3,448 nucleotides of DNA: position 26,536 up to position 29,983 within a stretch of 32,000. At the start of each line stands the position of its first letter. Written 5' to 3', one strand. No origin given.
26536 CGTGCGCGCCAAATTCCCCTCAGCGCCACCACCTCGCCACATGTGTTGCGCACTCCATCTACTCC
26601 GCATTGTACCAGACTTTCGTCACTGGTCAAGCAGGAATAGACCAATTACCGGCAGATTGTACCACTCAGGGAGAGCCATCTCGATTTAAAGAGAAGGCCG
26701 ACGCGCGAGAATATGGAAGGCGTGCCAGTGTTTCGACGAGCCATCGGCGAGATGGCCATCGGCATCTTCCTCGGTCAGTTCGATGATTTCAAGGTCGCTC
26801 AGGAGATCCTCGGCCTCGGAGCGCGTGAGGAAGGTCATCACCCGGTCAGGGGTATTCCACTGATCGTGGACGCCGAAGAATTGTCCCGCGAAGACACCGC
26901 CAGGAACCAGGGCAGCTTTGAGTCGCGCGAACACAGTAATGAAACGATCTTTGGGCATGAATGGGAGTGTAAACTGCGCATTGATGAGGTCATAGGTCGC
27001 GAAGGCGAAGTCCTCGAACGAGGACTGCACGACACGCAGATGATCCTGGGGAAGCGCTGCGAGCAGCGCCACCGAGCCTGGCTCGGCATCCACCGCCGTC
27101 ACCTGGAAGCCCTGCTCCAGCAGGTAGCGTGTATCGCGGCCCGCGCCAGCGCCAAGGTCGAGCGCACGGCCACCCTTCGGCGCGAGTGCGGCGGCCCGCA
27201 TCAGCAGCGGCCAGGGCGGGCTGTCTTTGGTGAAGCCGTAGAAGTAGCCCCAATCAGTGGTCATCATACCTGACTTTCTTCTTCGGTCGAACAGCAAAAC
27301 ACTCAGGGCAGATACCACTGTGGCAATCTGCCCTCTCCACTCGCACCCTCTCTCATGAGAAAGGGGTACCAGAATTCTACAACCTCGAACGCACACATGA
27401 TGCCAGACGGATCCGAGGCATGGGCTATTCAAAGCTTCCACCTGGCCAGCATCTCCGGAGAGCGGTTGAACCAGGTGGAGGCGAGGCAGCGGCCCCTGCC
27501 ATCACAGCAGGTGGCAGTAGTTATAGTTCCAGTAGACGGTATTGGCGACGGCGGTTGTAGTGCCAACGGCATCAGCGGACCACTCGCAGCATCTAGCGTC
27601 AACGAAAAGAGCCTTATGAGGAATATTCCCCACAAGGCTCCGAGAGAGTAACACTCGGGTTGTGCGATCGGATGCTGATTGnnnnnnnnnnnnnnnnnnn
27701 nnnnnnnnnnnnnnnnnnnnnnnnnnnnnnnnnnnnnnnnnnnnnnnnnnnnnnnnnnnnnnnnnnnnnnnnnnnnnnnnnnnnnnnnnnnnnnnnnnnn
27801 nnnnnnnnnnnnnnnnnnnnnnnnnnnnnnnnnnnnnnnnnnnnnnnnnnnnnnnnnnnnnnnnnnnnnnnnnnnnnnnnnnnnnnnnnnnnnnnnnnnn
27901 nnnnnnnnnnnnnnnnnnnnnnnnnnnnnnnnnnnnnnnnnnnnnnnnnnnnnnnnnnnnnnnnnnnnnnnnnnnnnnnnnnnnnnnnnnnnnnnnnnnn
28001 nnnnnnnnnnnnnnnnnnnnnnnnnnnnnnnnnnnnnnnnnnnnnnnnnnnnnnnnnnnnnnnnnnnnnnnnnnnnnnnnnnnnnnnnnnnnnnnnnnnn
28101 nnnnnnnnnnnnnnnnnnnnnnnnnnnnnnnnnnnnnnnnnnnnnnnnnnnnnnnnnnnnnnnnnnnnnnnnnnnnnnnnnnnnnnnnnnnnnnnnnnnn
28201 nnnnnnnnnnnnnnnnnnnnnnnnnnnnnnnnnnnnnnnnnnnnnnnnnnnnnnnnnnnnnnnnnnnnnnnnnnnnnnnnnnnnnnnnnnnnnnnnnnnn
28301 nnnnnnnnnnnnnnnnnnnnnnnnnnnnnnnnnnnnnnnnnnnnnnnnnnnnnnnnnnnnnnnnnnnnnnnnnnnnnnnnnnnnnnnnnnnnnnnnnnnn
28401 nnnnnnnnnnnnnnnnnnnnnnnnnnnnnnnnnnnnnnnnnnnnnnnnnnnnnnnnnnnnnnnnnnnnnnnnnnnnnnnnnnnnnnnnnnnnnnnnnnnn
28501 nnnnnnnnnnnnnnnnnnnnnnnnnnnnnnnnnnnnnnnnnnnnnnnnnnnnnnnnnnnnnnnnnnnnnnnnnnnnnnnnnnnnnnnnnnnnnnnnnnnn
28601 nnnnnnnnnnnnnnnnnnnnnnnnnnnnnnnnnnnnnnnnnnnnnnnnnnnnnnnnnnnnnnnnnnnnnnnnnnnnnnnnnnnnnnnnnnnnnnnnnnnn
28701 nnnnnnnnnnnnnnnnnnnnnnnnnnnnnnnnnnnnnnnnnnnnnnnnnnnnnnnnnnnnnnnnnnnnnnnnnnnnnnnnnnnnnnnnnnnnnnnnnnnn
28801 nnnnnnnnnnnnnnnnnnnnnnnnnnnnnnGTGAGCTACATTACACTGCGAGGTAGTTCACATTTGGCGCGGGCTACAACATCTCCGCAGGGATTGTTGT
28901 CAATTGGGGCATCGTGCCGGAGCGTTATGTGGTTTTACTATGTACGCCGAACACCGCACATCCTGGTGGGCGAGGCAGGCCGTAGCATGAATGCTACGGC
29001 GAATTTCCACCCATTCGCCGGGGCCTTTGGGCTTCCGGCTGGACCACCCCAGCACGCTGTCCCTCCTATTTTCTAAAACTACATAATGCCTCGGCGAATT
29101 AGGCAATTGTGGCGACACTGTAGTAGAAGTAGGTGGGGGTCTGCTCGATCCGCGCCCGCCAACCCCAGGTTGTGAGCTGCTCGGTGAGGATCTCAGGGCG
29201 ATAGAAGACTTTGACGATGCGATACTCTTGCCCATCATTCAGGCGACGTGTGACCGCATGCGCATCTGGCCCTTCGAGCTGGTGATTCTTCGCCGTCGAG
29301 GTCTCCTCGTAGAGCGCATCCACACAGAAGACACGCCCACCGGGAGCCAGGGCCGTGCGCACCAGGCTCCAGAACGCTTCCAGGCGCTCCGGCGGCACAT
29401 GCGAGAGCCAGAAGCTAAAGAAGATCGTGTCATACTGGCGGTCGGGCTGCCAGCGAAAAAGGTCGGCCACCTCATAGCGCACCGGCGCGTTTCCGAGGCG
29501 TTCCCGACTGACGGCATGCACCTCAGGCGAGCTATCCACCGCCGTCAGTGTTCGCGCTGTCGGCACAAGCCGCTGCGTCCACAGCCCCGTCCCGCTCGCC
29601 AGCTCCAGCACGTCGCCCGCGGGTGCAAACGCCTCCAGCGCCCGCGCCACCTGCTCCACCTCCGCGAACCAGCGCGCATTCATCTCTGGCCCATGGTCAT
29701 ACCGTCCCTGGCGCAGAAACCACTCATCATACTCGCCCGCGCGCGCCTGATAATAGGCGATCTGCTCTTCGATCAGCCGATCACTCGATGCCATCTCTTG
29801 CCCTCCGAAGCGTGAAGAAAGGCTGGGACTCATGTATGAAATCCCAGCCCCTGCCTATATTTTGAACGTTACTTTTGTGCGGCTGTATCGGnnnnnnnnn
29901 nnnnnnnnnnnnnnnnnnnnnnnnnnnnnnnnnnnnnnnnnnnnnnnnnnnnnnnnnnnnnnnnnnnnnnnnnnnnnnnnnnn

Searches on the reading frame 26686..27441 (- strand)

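Call 43: search_protein_families(library=pfam, proteins=[window:26686-27441:-], max_evalue=0.001)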
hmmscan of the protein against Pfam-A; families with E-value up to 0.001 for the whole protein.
window:26686-27441:- (251 aa): 6 families
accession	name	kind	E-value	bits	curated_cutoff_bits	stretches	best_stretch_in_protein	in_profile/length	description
PF13649.12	Methyltransf_25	-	1.9e-11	45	27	1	94-182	2-97/97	Methyltransferase domain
PF08241.18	Methyltransf_11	-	2.2e-10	41.5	21.2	1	94-185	1-94/95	Methyltransferase domain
PF08242.18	Methyltransf_12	-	1.2e-09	39.2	30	1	94-184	1-98/98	Methyltransferase domain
PF13489.12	Methyltransf_23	-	2e-08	34.6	27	1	79-196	12-126/164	Methyltransferase domain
PF03848.20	TehB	-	4e-08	33.3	20.4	1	89-184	30-130/193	Tellurite resistance protein TehB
PF05891.18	Methyltransf_PK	-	7.7e-05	22.8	27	1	91-185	57-158/218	AdoMet dependent proline di-methyltransferase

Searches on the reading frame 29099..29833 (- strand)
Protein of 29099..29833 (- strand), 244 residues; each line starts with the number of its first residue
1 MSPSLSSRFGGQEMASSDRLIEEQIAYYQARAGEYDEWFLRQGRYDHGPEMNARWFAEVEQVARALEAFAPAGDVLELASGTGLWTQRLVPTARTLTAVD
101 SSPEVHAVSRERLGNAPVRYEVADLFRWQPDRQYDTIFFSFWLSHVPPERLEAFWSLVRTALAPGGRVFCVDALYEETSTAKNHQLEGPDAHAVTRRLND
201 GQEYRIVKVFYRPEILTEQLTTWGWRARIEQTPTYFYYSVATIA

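Call 43: search_protein_families(library=pfam, proteins=[window:29099-29833:-], max_evalue=0.001)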
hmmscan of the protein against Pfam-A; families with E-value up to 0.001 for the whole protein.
window:29099-29833:- (244 aa): 5 families
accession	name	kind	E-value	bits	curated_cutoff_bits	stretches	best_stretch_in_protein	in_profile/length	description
PF13649.12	Methyltransf_25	-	1.9e-14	54.5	27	1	75-166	1-97/97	Methyltransferase domain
PF13489.12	Methyltransf_23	-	4.3e-11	43.3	27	1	60-177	11-123/164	Methyltransferase domain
PF08241.18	Methyltransf_11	-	1.6e-10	41.9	21.2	1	76-170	1-95/95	Methyltransferase domain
PF08242.18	Methyltransf_12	-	9.1e-10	39.6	30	1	76-168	1-98/98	Methyltransferase domain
PF05401.17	NodS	-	1.6e-06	28.6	24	1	71-140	43-113/201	Nodulation protein S (NodS)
